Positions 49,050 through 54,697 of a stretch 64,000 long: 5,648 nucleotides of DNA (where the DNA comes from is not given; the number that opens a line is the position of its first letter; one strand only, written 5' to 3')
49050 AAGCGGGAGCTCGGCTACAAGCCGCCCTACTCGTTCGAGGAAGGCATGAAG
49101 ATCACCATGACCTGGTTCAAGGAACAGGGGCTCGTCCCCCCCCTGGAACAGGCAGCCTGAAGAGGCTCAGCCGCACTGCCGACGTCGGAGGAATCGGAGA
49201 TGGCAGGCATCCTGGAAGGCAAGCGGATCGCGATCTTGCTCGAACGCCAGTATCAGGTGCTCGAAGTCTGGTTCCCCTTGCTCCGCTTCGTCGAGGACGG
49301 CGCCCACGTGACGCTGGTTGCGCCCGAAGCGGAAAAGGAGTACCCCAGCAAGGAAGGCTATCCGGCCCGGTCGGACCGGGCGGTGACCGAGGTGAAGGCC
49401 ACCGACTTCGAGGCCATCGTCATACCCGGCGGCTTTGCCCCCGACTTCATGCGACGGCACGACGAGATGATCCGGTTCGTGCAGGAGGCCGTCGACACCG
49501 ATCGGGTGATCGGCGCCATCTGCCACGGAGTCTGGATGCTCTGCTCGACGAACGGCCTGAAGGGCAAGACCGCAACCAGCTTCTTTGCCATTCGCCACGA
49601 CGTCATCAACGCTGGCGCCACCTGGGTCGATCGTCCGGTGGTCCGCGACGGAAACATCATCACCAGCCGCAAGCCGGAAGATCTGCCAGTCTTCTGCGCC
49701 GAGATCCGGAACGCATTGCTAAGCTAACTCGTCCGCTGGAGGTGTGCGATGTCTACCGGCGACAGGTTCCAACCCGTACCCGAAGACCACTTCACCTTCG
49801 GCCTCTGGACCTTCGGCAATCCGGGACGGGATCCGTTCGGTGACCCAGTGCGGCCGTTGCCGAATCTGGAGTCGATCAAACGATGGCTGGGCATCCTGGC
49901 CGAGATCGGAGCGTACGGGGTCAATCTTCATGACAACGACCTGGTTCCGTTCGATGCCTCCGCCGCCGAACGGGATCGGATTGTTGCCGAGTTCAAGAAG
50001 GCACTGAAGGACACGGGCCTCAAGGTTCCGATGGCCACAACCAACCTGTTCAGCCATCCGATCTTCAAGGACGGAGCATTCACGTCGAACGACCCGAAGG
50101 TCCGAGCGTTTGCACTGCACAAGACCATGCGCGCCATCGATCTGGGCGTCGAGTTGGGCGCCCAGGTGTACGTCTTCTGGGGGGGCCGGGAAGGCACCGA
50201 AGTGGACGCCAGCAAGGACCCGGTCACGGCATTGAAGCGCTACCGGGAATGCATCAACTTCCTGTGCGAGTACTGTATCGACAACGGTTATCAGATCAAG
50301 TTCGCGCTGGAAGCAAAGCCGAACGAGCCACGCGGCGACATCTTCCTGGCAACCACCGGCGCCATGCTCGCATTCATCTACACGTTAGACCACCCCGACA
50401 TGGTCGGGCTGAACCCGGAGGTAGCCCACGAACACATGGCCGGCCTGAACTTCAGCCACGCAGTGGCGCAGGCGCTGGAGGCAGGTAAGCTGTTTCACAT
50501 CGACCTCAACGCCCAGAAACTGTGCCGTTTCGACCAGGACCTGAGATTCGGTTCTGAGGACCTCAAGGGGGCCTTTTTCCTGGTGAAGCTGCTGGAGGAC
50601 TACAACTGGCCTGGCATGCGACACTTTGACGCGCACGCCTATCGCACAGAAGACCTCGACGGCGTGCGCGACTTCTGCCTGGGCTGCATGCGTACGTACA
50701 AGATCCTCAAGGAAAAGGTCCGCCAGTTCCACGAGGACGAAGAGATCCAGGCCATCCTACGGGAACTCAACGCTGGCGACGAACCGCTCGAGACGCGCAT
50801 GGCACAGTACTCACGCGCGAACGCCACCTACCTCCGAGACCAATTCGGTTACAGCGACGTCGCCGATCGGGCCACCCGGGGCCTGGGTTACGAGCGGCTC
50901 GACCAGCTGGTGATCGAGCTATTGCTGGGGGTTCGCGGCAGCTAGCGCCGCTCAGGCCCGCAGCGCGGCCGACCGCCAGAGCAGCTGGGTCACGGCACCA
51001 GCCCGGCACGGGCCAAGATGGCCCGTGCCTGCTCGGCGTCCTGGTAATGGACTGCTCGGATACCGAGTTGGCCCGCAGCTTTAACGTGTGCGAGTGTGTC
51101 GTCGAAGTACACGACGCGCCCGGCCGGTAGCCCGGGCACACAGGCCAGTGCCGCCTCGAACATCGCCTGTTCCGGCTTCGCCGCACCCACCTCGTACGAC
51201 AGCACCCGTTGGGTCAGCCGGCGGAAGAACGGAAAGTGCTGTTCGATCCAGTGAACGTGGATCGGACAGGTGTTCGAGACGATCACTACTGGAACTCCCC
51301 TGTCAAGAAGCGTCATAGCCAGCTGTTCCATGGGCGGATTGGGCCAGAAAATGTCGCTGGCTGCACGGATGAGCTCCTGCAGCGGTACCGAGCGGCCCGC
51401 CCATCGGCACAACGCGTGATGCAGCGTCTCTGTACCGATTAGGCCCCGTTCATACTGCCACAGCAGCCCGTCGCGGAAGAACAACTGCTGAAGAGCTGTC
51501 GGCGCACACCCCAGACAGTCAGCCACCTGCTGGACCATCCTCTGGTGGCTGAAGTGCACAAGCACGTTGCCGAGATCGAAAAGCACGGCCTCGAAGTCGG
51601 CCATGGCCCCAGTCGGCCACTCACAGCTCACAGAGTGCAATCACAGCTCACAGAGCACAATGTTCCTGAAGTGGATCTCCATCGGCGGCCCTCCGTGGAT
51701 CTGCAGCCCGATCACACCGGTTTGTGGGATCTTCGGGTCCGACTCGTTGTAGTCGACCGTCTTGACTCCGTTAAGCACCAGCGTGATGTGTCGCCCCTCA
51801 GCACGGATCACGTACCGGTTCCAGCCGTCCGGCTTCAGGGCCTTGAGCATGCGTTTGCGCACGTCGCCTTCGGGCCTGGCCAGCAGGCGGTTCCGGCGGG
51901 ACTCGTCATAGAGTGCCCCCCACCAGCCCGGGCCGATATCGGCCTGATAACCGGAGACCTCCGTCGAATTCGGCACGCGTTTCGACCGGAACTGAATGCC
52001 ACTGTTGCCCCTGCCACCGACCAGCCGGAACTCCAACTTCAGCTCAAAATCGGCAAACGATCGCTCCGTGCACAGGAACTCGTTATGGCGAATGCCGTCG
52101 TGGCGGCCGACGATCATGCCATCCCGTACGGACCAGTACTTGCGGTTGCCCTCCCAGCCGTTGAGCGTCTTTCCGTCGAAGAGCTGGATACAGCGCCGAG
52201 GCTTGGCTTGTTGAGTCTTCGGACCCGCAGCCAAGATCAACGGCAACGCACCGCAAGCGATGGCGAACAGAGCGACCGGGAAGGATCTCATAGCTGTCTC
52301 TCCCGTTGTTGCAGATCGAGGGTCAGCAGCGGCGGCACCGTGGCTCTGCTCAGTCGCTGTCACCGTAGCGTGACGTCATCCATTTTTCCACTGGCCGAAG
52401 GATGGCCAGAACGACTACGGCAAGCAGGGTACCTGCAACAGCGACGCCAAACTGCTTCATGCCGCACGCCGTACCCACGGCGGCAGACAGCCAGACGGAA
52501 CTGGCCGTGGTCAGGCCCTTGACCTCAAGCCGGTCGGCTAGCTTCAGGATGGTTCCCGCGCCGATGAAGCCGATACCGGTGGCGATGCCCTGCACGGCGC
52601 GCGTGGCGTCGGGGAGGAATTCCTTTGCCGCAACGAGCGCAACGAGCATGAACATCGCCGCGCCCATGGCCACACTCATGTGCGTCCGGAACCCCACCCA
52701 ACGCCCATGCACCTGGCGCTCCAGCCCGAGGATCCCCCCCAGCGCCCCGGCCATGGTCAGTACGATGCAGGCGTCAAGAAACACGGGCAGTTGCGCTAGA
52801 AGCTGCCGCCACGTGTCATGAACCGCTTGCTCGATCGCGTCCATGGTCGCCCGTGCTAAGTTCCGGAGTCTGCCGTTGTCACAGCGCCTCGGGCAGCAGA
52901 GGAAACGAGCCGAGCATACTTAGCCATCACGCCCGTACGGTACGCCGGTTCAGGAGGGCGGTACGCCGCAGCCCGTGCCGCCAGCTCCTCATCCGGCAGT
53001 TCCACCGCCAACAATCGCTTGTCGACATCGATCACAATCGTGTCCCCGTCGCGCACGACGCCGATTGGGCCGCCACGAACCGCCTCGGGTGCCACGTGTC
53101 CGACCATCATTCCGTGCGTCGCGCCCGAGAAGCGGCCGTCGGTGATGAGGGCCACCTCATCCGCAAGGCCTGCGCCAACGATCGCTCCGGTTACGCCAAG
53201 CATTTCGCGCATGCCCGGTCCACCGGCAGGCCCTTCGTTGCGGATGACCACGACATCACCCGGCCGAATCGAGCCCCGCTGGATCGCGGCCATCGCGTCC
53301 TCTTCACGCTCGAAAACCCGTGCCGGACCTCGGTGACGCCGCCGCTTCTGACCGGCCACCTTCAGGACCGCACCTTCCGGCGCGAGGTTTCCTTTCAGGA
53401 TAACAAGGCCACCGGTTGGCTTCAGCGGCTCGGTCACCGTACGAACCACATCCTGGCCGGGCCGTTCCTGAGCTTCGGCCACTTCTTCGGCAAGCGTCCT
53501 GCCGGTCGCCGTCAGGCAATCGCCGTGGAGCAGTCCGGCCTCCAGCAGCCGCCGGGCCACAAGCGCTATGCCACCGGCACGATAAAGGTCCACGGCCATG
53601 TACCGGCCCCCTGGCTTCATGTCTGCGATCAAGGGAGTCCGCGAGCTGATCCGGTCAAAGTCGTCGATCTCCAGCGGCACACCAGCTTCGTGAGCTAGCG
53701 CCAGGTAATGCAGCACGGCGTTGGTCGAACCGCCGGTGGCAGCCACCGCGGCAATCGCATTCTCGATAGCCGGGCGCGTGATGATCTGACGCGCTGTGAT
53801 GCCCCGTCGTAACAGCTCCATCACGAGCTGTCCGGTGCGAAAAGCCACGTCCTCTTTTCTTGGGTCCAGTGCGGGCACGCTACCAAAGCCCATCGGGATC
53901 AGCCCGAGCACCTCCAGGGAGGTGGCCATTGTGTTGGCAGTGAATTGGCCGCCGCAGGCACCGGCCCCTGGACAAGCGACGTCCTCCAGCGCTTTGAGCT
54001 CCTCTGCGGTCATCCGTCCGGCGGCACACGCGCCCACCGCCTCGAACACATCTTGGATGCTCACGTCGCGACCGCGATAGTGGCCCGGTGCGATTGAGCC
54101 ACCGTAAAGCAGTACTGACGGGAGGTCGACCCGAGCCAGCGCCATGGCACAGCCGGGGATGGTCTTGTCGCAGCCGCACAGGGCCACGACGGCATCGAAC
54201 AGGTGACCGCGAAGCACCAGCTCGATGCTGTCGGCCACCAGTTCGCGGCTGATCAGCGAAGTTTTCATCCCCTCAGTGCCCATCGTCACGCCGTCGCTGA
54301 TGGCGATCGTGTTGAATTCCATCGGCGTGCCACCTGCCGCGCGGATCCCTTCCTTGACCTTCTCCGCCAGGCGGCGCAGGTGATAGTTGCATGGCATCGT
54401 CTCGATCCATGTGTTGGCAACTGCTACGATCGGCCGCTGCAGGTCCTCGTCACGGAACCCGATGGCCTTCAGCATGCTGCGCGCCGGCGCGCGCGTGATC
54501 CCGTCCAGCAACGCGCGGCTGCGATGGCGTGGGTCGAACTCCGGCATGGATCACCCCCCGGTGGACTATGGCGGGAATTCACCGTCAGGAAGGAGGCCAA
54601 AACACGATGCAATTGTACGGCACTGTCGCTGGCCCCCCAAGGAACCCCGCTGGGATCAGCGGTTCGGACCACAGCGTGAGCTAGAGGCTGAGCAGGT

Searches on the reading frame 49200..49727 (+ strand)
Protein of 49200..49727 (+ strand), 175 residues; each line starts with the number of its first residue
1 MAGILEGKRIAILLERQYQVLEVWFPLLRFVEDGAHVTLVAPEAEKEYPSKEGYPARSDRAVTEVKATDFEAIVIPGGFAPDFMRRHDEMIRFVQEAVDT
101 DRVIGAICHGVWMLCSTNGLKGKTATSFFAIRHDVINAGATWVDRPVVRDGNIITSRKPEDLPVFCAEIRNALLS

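Call 59: search_protein_families(library=pfam, proteins=[window:49200-49727:+], max_evalue=0.00001)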
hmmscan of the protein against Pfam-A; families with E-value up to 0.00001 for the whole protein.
window:49200-49727:+ (175 aa): 1 family
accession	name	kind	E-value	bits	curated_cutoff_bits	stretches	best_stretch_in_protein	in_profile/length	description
PF01965.30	DJ-1_PfpI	-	2e-45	155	26.6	1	8-169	1-162/165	DJ-1/PfpI family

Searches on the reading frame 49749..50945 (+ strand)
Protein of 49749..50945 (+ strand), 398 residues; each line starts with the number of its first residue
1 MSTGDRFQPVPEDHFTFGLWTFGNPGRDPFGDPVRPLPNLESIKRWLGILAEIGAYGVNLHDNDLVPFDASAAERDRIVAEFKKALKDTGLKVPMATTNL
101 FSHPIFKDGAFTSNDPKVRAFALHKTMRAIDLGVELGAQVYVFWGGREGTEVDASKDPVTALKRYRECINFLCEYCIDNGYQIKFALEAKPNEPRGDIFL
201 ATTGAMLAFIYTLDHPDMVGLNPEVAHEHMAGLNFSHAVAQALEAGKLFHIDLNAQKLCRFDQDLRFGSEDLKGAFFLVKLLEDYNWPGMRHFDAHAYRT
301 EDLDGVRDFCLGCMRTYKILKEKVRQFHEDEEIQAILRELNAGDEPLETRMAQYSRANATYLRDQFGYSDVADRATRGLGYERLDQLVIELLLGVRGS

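Call 59: search_protein_families(library=pfam, proteins=[window:49749-50945:+], max_evalue=0.00001)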
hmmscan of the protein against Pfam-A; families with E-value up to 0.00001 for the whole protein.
window:49749-50945:+ (398 aa): 1 family
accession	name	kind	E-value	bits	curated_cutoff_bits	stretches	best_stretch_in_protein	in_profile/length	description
PF01261.30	AP_endonuc_2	-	1.7e-24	87.4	31.1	1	50-293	4-227/249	Xylose isomerase-like TIM barrel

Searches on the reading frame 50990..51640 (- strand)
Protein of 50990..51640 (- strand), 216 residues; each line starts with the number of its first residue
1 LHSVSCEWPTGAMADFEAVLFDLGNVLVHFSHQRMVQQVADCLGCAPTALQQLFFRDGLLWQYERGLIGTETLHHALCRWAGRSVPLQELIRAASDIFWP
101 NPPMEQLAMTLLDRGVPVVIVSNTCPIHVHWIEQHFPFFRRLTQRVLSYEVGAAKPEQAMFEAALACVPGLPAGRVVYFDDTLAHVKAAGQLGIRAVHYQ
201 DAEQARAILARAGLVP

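Call 59: search_protein_families(library=pfam, proteins=[window:50990-51640:-], max_evalue=0.00001)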
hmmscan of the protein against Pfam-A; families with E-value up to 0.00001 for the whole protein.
window:50990-51640:- (216 aa): 1 family
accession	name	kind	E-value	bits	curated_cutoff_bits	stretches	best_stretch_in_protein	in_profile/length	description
PF00702.32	Hydrolase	-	9.6e-10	39.6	26.4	1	17-193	2-191/191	haloacid dehalogenase-like hydrolase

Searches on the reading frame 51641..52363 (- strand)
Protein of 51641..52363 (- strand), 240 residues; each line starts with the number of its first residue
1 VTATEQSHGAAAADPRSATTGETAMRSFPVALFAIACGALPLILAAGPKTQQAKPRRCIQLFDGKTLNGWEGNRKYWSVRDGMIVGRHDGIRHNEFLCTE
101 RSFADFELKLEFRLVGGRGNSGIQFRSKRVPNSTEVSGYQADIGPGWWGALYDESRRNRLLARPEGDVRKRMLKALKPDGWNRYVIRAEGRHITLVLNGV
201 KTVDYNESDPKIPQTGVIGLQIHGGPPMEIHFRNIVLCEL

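Call 59: search_protein_families(library=pfam, proteins=[window:51641-52363:-], max_evalue=0.00001)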
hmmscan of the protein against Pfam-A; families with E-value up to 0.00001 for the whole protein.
window:51641-52363:- (240 aa): 1 family
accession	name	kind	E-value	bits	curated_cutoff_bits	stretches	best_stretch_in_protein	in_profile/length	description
PF06439.18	3keto-disac_hyd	-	6.1e-44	150.7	26.8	1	59-236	3-185/187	3-keto-disaccharide hydrolase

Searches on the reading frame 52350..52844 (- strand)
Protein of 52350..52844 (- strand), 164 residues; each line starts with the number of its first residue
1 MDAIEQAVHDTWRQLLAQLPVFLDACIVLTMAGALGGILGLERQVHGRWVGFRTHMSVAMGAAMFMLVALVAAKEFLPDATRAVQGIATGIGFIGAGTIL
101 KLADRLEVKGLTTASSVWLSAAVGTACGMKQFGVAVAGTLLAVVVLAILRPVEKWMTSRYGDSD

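Call 60: search_protein_families(library=pfam, proteins=[window:52350-52844:-], max_evalue=0.00001)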
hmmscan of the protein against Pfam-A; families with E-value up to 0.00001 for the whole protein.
window:52350-52844:- (164 aa): 1 family
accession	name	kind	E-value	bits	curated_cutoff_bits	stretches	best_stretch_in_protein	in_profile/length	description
PF02308.21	MgtC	-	7.2e-34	117.2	31.4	1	29-154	1-120/121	MgtC family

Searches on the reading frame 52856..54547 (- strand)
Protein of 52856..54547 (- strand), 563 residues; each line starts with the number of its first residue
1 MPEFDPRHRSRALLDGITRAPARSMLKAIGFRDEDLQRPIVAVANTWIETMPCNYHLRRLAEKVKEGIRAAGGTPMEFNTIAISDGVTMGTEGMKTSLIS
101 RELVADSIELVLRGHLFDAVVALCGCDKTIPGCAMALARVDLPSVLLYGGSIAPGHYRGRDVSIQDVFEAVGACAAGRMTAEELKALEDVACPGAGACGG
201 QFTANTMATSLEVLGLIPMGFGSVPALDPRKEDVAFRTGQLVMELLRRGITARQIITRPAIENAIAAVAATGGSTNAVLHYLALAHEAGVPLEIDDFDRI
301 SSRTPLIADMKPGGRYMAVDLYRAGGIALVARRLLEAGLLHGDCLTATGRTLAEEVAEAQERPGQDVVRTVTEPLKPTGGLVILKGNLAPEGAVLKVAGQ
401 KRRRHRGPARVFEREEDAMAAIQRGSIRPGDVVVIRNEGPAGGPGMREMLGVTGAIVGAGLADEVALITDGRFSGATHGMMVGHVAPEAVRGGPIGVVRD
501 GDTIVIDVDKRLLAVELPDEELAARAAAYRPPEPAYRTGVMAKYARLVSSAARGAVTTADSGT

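Call 60: search_protein_families(library=pfam, proteins=[window:52856-54547:-], max_evalue=0.00001)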
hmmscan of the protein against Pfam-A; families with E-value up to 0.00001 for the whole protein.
window:52856-54547:- (563 aa): 2 families
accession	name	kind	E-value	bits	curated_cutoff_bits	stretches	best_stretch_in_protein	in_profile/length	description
PF00920.27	ILVD_EDD_N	-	4.7e-127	423.9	27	1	38-354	1-315/316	Dihydroxy-acid/6-phosphogluconate dehydratase N-terminal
PF24877.1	ILV_EDD_C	-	5.4e-74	248.2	27.7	1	366-555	1-191/191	Dihydroxy-acid/6-phosphogluconate dehydratase C-terminal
